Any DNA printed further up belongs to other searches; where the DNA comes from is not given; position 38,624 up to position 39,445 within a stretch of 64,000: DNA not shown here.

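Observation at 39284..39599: Gene-less cobalamin riboswitch with its own promoter and terminator, running antisense into a secreted-protein gene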

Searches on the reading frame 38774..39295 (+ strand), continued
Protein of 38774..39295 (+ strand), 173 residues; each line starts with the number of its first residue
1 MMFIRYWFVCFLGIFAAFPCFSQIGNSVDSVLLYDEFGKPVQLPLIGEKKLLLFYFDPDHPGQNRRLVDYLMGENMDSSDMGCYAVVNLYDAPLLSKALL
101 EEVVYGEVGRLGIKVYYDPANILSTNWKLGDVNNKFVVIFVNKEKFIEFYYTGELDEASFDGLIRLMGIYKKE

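Call 36: find_encoding_contigs(protein=P0048, flank=3000, max_places=2)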
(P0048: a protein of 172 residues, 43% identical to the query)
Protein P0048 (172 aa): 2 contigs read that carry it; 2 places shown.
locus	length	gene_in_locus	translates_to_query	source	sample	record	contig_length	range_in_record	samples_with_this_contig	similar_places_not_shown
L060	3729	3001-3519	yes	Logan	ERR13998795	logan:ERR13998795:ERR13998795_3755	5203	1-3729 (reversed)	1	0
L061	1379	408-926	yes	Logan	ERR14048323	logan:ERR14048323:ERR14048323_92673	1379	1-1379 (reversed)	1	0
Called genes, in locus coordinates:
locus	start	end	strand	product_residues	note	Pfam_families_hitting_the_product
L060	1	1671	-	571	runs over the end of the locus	PF00884:Sulfatase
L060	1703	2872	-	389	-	PF01103:Omp85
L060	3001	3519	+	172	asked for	-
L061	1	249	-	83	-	?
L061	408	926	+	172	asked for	-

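Call 37: find_encoding_contigs(protein=P0055, flank=3000, max_places=2)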
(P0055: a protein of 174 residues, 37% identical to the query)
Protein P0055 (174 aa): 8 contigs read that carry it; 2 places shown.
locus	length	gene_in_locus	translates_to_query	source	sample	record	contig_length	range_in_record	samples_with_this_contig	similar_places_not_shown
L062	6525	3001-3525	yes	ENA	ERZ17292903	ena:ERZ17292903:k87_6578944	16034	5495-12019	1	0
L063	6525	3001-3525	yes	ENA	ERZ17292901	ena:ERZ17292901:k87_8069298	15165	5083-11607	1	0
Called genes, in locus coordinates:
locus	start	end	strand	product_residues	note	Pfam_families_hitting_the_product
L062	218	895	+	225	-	PF03358:FMN_red, PF02525:Flavodoxin_2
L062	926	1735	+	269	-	PF00037:Fer4 (weak), PF12797:Fer4_2 (weak), PF12837:Fer4_6 (faint), PF12838:Fer4_7, PF13187:Fer4_9, PF13237:Fer4_10, PF13484:Fer4_16 (faint), PF00881:Nitroreductase, +3 more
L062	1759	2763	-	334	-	PF01545:Cation_efflux, PF16916:ZT_dimer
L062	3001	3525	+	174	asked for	-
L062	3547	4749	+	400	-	PF01103:Omp85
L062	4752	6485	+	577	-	PF00884:Sulfatase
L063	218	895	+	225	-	PF03358:FMN_red, PF02525:Flavodoxin_2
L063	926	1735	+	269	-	PF00037:Fer4 (weak), PF12797:Fer4_2 (weak), PF12837:Fer4_6 (faint), PF12838:Fer4_7, PF13187:Fer4_9, PF13237:Fer4_10, PF13484:Fer4_16 (faint), PF00881:Nitroreductase, +3 more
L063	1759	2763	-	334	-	PF01545:Cation_efflux, PF16916:ZT_dimer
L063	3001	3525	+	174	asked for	-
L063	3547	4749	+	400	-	PF01103:Omp85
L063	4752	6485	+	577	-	PF00884:Sulfatase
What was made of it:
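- YtfJ-like, Omp85 and sulfatase genes form one operon in other taxa (call 37).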

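Call 38: find_encoding_contigs(protein=P0098, flank=3000, max_places=2)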
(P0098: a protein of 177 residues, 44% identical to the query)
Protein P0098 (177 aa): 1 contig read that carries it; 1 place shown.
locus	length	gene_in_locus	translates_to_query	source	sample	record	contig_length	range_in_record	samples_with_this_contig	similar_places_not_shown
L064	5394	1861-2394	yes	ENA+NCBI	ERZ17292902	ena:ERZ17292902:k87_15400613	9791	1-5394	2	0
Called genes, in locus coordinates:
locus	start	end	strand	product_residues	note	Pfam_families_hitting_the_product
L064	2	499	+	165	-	?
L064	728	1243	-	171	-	PF01451:LMWPc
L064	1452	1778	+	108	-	PF07681:DoxX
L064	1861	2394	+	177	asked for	-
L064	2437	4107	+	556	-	PF00884:Sulfatase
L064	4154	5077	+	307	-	PF00561:Abhydrolase_1, PF12146:Hydrolase_4, PF12697:Abhydrolase_6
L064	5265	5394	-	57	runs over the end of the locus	PF07432:Hc1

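Call 40: predict_structure(alignment_id=A1)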
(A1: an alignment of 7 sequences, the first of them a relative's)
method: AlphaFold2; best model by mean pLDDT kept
length: 172 residues; sequences in the alignment: 7
mean_pLDDT: 77.1   pTM: 0.75
mean pLDDT of the five models: 77.1, 75.5, 73.6, 73.1, 72.1
residues with pLDDT >= 90: 21; 70-90: 115; 50-70: 18; < 50: 18
segments of 3 or more residues with pLDDT < 50: 4-19
pLDDT, mean of each block of 10 residues (from residue 1): 43 44 85 84 83 83 84 79 79 67 76 82 82 77 91 87 86 60
secondary structure, 60 per line:
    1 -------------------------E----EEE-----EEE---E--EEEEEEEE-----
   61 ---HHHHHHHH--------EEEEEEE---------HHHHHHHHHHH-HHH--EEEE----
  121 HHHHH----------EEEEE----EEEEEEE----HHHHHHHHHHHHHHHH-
elements in order: E31-33 E39-41 E48-55 H64-71 E80-86 H96-106 E113-116 H121-125 E136-140 E145-151 H156-171
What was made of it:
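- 38774..39295 (+): Convergent ytfJ-like gene: 173 aa with a signal peptide, a secreted thioredoxin-fold protein without a CxxC motif. Its stop codon lies inside the terminator stem. AF2 model pLDDT 77 (call 40).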

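Call 44: fold_search(model_id=the predicted structure, library=pdb)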
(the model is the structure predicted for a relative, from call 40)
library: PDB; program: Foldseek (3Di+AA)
matches with E <= 10: 1005; with E <= 0.001: 561
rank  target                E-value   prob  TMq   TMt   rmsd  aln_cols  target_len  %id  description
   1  3fw2_A                3.8e-08  1.00  0.61  0.69   3.8       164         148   13  C-terminal domain of putative thiol-disulfide oxidoreductase from Bacteroides thetaiotaomicron. (released 2009-01-27)
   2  3drn_A                5.2e-08  1.00  0.52  0.58   4.9       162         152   12  The crystal structure of Bcp1 from Sulfolobus Sulfataricus (released 2009-04-14)
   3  2h1b_A                5.6e-08  1.00  0.60  0.72   3.7       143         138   17  ResA E80Q (released 2006-09-19)
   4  1su9_B                5.6e-08  1.00  0.58  0.70   4.0       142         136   16  Reduced structure of the soluble domain of ResA (released 2004-05-11)
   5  3drn_B                6.0e-08  1.00  0.60  0.68   4.2       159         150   17  The crystal structure of Bcp1 from Sulfolobus Sulfataricus (released 2009-04-14)
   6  8t4c_B                8.1e-08  1.00  0.53  0.63   3.9       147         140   13  Membrane-associated thioredoxin oxidoreductase FetE from Campylobacter jejuni (released 2023-08-09)
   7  8t4c_A                8.7e-08  1.00  0.55  0.63   3.9       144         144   14  Membrane-associated thioredoxin oxidoreductase FetE from Campylobacter jejuni (released 2023-08-09)
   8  3c71                  1.3e-07  1.00  0.55  0.66   4.0       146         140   15  Structure of a ResA variant with a DsbA-like active site motif (CPHC) (released 2008-08-12)
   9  2h19_A                1.5e-07  1.00  0.59  0.71   3.4       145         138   16  Crystal Structure of ResA Cys77Ala Variant (released 2006-09-19)
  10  3fkf_A                1.5e-07  1.00  0.53  0.62   4.5       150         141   13  thiol-disulfide oxidoreductase from Bacteroides fragilis NCTC 9343 (released 2009-01-20)
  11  4txv_C                1.6e-07  1.00  0.59  0.58   4.0       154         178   18  Crystal structure of the mixed disulfide intermediate between thioredoxin-like TlpAs(C110S) and subunit II of cytochro (released 2014-10-01)
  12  4hqz_A                1.8e-07  1.00  0.56  0.66   4.1       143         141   16  Crystal structure of the pneumoccocal exposed lipoprotein thioredoxin sp_1000 (Etrx2) from Streptococcus pneumoniae st (released 2013-12-25)
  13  2ls5_MODEL_1_A        2.0e-07  1.00  0.61  0.65   3.8       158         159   20  Solution structure of a putative protein disulfide isomerase from Bacteroides thetaiotaomicron (released 2012-05-09)
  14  3fkf_C                2.1e-07  1.00  0.59  0.70   3.5       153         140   13  thiol-disulfide oxidoreductase from Bacteroides fragilis NCTC 9343 (released 2009-01-20)
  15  5um7_B                2.2e-07  1.00  0.63  0.74   3.6       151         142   11  Crystal structure of the reduced state of the thiol-disulfide reductase SdbA from Streptococcus gordonii (released 2017-02-15)
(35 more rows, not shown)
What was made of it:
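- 38774..39295 (+): Best PDB folds are TlpA/ResA-type thioredoxin-like domains, E about 4e-8 (call 44).
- On YtfJ family (PF09695 / TIGR01626), for the neighbouring gene: The fold is thioredoxin-like (call 44).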

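Call 73: search_protein_families(library=ncbifam, proteins=[window:38774-39292:+, P0003, P0037], max_evalue=1)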
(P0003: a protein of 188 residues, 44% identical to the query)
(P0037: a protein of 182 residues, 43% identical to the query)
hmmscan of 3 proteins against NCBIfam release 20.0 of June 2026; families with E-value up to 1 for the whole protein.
window:38774-39292:+ (173 aa): 0 families

P0003 (188 aa): 1 family
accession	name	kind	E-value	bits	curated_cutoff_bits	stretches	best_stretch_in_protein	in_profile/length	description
TIGR01626.1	ytfJ_HI0045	hypoth_equivalog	0.0001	22.1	151.1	1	61-167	77-182/184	YtfJ family protein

P0037 (182 aa): 1 family
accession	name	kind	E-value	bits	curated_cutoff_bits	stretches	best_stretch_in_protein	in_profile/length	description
TIGR01626.1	ytfJ_HI0045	hypoth_equivalog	0.0014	18.4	151.1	1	72-178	77-182/184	YtfJ family protein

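Call 74: search_protein_families(library=pfam, proteins=[window:38774-39292:+, P0003, P0037], max_evalue=10)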
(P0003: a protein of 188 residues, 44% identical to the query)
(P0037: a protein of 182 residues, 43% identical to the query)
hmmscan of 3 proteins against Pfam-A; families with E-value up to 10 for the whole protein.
window:38774-39292:+ (173 aa): 0 families

P0003 (188 aa): 1 family
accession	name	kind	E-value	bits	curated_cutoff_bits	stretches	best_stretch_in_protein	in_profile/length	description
PF09695.16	YtfJ_HI0045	-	4.6e-05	23.6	24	1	61-166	55-159/160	Bacterial protein of unknown function (YtfJ_HI0045)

P0037 (182 aa): 1 family
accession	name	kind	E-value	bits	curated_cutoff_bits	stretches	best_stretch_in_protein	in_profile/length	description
PF09695.16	YtfJ_HI0045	-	3.8e-06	27.1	24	1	71-177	54-159/160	Bacterial protein of unknown function (YtfJ_HI0045)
